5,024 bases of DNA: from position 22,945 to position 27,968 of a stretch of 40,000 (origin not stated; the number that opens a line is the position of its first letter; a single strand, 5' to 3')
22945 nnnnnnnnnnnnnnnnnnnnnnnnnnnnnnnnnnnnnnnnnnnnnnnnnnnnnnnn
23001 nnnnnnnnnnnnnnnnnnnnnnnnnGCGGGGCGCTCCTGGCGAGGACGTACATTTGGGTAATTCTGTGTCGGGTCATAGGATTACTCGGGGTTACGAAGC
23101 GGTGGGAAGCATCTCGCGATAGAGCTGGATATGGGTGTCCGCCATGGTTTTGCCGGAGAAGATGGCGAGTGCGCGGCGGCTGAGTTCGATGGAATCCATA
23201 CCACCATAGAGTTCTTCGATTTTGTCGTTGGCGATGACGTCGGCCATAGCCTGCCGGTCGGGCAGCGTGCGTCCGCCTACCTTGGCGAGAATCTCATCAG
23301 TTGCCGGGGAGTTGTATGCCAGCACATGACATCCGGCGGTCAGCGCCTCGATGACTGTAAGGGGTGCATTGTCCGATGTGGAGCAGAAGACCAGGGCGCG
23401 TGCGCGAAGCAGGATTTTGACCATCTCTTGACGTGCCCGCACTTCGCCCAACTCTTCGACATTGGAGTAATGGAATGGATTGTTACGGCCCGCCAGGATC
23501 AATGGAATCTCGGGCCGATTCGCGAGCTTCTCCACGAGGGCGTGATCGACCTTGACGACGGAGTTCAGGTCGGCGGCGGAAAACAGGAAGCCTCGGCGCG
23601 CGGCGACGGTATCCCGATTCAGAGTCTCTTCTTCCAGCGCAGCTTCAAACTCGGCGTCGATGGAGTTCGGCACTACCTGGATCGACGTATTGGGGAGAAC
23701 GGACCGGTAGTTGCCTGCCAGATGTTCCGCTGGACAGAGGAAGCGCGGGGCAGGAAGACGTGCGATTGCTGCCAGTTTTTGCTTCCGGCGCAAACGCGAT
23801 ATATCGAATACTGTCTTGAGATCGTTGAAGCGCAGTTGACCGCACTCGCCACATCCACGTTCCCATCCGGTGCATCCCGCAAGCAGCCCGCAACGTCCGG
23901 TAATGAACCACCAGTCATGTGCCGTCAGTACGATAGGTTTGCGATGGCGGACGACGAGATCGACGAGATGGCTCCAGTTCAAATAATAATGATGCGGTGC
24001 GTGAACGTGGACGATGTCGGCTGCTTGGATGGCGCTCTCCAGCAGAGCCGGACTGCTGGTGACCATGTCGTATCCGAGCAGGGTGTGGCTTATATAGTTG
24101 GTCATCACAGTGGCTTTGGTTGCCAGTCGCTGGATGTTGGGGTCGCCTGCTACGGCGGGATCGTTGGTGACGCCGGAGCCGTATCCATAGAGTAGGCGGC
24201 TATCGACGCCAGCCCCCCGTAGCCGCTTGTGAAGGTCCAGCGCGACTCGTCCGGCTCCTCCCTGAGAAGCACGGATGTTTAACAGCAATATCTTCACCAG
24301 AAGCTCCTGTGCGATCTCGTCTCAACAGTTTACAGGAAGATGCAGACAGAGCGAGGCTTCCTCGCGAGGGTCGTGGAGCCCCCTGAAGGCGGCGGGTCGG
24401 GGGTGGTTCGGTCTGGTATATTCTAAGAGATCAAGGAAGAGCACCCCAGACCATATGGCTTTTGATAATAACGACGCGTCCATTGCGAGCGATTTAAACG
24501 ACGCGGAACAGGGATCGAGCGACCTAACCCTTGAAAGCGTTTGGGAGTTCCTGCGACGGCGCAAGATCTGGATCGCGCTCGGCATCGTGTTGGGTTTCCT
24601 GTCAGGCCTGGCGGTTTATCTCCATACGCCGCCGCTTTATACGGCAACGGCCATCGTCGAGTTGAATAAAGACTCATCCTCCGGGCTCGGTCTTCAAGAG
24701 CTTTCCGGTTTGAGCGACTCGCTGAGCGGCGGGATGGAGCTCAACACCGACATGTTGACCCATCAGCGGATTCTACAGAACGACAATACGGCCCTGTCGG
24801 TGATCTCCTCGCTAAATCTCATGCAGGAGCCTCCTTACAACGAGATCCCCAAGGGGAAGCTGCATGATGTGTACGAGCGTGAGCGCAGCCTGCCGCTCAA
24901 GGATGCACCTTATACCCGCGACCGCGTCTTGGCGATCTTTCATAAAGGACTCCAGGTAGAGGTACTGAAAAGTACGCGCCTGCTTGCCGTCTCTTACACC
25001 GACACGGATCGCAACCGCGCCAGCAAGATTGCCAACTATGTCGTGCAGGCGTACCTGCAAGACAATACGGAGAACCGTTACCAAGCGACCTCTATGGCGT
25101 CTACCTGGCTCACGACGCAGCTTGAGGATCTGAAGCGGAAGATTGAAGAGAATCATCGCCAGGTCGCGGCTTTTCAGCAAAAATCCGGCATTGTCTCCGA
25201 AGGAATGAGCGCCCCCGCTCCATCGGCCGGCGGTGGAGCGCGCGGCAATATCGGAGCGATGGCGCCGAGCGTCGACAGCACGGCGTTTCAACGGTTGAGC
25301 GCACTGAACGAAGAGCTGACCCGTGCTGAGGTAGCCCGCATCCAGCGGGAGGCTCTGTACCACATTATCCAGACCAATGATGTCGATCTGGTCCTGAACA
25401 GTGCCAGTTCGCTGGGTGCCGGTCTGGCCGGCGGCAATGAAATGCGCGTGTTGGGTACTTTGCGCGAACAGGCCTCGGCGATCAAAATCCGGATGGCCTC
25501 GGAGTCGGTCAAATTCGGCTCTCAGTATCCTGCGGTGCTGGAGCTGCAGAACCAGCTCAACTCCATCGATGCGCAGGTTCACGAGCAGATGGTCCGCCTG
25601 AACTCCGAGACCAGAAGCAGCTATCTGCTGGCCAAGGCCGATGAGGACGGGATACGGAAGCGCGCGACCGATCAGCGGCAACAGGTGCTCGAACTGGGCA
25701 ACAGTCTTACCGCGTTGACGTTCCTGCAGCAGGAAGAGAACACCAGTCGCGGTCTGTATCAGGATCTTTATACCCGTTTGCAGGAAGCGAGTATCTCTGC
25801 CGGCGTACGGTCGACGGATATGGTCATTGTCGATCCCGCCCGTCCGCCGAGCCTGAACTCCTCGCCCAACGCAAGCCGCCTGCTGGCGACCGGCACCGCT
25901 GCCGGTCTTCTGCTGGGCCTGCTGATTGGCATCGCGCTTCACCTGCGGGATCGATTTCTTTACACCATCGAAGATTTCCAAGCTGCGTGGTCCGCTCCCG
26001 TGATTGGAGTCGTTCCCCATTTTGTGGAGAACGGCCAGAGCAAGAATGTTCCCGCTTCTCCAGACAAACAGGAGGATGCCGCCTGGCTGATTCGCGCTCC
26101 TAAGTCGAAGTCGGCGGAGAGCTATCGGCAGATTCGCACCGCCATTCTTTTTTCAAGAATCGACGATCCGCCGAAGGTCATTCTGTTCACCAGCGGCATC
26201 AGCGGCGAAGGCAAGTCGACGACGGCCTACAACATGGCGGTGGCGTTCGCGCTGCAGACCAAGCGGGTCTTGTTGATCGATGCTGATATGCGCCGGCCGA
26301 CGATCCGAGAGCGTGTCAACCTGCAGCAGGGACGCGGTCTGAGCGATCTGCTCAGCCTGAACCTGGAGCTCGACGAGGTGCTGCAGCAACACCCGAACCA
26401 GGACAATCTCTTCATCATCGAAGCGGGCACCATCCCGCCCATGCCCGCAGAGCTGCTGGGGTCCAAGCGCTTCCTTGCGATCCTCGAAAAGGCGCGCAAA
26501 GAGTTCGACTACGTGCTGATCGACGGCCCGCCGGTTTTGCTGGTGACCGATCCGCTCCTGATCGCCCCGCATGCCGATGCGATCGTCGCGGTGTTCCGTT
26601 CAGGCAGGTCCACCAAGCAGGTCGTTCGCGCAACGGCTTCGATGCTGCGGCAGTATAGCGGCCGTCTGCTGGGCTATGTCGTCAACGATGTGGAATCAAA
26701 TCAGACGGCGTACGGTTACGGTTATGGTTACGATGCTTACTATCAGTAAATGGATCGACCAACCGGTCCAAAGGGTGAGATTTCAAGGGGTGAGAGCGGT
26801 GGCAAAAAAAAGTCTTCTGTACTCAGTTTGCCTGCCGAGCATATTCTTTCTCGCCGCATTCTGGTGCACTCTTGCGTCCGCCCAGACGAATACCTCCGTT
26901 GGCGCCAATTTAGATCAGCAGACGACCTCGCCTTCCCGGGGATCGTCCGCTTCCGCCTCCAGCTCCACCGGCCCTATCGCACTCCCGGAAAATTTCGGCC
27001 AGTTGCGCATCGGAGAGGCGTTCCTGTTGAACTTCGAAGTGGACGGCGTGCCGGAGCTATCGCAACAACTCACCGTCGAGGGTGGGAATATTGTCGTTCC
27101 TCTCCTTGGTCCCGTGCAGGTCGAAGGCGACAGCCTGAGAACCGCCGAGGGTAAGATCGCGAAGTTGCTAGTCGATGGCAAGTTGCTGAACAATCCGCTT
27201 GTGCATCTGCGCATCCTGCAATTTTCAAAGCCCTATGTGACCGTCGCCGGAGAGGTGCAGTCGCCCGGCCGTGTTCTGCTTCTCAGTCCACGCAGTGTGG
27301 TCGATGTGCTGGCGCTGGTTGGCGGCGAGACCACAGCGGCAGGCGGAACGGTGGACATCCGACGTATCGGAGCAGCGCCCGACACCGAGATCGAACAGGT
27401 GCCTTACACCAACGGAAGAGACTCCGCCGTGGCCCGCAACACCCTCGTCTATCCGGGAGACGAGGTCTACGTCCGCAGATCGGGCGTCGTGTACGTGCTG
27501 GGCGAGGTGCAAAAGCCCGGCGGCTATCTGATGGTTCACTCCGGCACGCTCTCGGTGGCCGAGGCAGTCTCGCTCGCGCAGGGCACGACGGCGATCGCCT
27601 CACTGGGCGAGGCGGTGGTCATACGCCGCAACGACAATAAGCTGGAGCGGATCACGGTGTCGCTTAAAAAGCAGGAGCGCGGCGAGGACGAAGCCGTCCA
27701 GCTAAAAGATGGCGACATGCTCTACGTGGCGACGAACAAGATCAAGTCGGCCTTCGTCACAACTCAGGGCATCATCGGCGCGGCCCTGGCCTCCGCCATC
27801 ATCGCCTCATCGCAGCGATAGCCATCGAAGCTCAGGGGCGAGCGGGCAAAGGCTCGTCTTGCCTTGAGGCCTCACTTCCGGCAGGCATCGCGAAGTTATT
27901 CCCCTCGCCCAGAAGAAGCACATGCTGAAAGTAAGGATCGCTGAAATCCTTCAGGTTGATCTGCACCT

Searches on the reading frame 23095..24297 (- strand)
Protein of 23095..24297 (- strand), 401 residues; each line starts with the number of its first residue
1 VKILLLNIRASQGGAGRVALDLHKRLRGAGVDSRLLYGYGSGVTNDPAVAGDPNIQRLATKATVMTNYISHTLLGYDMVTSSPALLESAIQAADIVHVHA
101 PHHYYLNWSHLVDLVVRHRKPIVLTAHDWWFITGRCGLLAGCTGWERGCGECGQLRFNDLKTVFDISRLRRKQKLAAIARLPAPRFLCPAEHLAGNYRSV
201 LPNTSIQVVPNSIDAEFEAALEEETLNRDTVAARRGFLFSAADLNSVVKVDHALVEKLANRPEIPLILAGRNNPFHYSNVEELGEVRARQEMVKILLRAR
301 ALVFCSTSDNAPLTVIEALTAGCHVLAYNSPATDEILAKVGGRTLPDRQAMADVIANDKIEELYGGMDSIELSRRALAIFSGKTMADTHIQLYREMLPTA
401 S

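Call 7: search_protein_families(library=pfam, proteins=[window:23095-24297:-])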
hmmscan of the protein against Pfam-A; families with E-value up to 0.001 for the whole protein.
window:23095-24297:- (401 aa): 4 families
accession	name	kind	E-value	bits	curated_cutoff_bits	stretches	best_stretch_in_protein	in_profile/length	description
PF13439.12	Glyco_transf_4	-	1.3e-12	48.6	28.5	1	13-216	2-169/170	Glycosyltransferase Family 4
PF00534.26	Glycos_transf_1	-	1.1e-06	28.8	26.4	1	279-339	74-133/172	Glycosyl transferases group 1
PF13692.12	Glyco_trans_1_4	-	2.8e-06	28.1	27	1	256-355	25-136/142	Glycosyl transferases group 1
PF13579.12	Glyco_trans_4_4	-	0.00022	22.1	29.7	1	13-132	1-107/158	Glycosyl transferase 4-like domain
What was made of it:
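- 23092..24297 (-): GT4 glycosyltransferase, first gene of the minus-strand series. Call 7.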

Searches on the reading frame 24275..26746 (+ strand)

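Call 7: search_protein_families(library=pfam, proteins=[window:24275-26746:+])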
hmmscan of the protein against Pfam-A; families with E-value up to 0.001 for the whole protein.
window:24275-26746:+ (824 aa): 7 families
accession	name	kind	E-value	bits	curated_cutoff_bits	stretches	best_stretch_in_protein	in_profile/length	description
PF13614.12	AAA_31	-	7.1e-13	49.3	27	1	634-757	2-131/177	AAA domain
PF01656.29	CbiA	-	1e-11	45.3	25.4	1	636-810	1-87/125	CobQ/CobB/MinD/ParA nucleotide binding domain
PF02706.20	Wzz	-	1.1e-07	32.5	25.5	1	84-179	3-90/91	Chain length determinant protein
PF10609.15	ParA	-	2.9e-07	30.6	27.1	1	634-804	4-173/246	NUBPL iron-transfer P-loop NTPase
PF09140.17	MipZ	-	1.4e-05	25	20.7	1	635-752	2-108/262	ATPase MipZ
PF13807.11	GNVR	-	0.00023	21.5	27.7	0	484-551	9-76/82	G-rich domain on putative tyrosine kinase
PF13481.12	AAA_25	-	0.00076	19.6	27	0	637-761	36-152/195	AAA domain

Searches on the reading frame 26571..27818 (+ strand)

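Call 7: search_protein_families(library=pfam, proteins=[window:26571-27818:+])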
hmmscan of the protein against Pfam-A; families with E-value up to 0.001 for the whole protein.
window:26571-27818:+ (416 aa): 3 families
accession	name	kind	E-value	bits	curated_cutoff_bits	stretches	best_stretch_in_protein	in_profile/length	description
PF22461.2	SLBB_2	-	1.2e-12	48.2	27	1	307-386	3-79/79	SLBB domain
PF10531.15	SLBB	-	1.3e-10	41.3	27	2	222-266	1-46/55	SLBB domain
PF02563.21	Poly_export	-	2e-09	37.9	28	1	145-215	7-76/77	Polysaccharide biosynthesis/export protein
